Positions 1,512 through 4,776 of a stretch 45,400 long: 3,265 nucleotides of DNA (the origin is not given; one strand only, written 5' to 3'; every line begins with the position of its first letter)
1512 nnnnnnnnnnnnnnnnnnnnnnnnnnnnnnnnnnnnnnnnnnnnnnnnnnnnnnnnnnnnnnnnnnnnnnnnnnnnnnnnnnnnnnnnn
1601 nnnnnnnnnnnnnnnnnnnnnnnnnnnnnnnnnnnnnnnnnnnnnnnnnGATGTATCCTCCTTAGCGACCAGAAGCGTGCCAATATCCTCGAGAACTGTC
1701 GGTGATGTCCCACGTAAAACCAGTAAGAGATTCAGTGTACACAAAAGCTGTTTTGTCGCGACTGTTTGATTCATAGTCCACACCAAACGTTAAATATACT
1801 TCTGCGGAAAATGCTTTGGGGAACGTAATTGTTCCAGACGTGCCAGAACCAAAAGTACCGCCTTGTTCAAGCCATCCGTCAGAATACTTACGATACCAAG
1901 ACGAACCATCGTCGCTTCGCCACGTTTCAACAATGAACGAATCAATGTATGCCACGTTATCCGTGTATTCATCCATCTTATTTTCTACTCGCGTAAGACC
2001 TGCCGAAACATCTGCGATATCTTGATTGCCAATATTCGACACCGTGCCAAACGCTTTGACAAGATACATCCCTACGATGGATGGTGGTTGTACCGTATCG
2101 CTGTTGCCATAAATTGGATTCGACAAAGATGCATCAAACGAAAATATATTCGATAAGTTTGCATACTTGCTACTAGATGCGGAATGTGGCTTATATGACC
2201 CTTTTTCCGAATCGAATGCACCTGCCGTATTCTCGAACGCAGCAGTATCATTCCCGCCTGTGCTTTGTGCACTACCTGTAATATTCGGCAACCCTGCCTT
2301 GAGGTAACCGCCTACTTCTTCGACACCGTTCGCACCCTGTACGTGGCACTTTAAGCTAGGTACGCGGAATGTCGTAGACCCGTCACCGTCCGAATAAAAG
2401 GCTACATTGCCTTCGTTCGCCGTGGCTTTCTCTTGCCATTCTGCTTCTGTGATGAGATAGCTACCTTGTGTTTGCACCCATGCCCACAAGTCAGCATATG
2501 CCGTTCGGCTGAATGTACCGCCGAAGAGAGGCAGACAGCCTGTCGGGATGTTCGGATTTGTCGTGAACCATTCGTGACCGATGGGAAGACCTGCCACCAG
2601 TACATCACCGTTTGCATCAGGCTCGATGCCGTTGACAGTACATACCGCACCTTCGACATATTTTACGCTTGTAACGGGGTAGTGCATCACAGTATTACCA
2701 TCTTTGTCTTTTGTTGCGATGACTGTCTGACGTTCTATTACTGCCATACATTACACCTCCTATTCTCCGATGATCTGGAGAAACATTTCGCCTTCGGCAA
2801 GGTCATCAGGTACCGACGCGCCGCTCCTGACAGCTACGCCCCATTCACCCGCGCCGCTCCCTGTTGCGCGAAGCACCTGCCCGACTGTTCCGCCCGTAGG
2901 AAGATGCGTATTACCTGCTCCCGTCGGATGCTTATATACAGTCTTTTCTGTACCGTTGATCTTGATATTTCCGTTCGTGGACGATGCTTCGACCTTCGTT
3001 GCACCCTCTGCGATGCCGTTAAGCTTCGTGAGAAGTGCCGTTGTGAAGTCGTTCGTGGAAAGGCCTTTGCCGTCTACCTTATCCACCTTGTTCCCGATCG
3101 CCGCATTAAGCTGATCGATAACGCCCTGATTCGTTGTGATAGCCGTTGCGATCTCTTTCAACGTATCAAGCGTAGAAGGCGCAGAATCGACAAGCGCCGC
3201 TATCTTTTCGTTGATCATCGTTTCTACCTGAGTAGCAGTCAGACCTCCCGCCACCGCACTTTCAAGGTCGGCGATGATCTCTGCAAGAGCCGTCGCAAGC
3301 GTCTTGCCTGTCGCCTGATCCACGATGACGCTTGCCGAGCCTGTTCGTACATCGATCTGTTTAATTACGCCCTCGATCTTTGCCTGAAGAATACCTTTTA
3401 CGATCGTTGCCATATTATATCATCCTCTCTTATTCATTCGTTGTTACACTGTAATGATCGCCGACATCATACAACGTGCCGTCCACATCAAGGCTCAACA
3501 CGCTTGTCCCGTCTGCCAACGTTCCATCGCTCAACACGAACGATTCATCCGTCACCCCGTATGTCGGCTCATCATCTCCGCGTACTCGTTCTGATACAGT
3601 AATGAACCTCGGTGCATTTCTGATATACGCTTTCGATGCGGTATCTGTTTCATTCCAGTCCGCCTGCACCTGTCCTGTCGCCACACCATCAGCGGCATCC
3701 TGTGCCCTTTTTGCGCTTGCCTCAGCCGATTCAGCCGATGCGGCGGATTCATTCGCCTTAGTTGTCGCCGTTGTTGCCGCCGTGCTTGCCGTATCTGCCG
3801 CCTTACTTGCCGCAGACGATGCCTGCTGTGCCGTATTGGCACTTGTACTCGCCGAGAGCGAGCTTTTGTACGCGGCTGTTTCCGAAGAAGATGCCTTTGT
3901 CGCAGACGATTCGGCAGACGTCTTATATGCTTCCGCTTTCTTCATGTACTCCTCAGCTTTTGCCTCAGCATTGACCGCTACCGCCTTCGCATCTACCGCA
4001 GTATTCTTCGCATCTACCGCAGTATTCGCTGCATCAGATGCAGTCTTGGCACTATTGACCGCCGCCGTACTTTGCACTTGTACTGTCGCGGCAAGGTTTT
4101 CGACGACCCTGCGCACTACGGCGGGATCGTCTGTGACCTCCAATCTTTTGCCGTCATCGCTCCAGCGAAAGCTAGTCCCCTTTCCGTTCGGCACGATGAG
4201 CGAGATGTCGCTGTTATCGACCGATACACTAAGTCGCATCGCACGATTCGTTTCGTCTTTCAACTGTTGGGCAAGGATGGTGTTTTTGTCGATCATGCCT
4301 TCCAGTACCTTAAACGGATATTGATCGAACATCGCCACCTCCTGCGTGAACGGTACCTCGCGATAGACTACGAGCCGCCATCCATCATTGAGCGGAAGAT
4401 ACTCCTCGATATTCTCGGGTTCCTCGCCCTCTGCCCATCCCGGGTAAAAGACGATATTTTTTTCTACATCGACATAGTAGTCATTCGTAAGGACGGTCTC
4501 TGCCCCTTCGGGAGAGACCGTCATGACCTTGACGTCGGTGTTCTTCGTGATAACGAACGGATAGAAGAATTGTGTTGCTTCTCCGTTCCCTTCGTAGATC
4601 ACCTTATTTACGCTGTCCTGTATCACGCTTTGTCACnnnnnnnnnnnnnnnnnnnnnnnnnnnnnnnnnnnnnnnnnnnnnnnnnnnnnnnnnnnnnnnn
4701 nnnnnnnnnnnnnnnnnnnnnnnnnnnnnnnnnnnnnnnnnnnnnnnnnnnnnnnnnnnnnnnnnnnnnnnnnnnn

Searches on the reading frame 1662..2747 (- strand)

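Call 53: search_protein_families(library=phrogs, proteins=[window:1662-2747:-], max_evalue=0.00001)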
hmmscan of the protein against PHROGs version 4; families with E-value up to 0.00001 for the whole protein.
window:1662-2747:- (361 aa): 5 families
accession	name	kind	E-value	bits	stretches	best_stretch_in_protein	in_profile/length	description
phrog_6921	-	tail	2.9e-25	90.1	1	59-238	238-429/738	tail fiber protein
phrog_10305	-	tail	1.9e-12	47.6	1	66-242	639-816/1005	tail fiber protein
phrog_1858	-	tail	5.5e-11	42.1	1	50-244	134-305/1018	tail fiber protein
phrog_327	-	tail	1.6e-09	38.6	1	36-335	289-548/618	tail protein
phrog_4849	-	tail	1.6e-09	37.8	1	55-134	552-624/788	tail protein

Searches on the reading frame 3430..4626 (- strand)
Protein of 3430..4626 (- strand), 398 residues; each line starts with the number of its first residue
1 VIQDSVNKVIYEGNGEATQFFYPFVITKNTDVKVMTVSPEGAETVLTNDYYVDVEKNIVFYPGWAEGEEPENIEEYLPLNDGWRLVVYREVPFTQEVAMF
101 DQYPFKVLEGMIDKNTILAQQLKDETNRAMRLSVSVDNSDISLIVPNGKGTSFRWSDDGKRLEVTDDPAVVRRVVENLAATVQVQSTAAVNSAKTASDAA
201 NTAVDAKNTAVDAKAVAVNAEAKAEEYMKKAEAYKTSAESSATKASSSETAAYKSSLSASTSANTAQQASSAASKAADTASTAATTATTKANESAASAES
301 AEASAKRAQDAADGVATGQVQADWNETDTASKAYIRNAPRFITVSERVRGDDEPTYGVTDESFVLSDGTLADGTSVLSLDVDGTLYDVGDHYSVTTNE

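Call 53: search_protein_families(library=phrogs, proteins=[window:3430-4626:-], max_evalue=0.00001)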
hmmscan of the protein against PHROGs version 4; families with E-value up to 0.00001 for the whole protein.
window:3430-4626:- (398 aa): 4 families
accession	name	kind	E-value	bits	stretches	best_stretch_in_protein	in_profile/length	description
phrog_1640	-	tail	4.4e-08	33.7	1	4-129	5-124/765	tail protein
phrog_3279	-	tail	1.4e-06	29.1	1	181-332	140-303/396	tail fiber protein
phrog_38237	-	unknown function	2e-06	27.4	1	5-143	6-138/697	-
phrog_17220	-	unknown function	2.8e-06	26.9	1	5-132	6-127/868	-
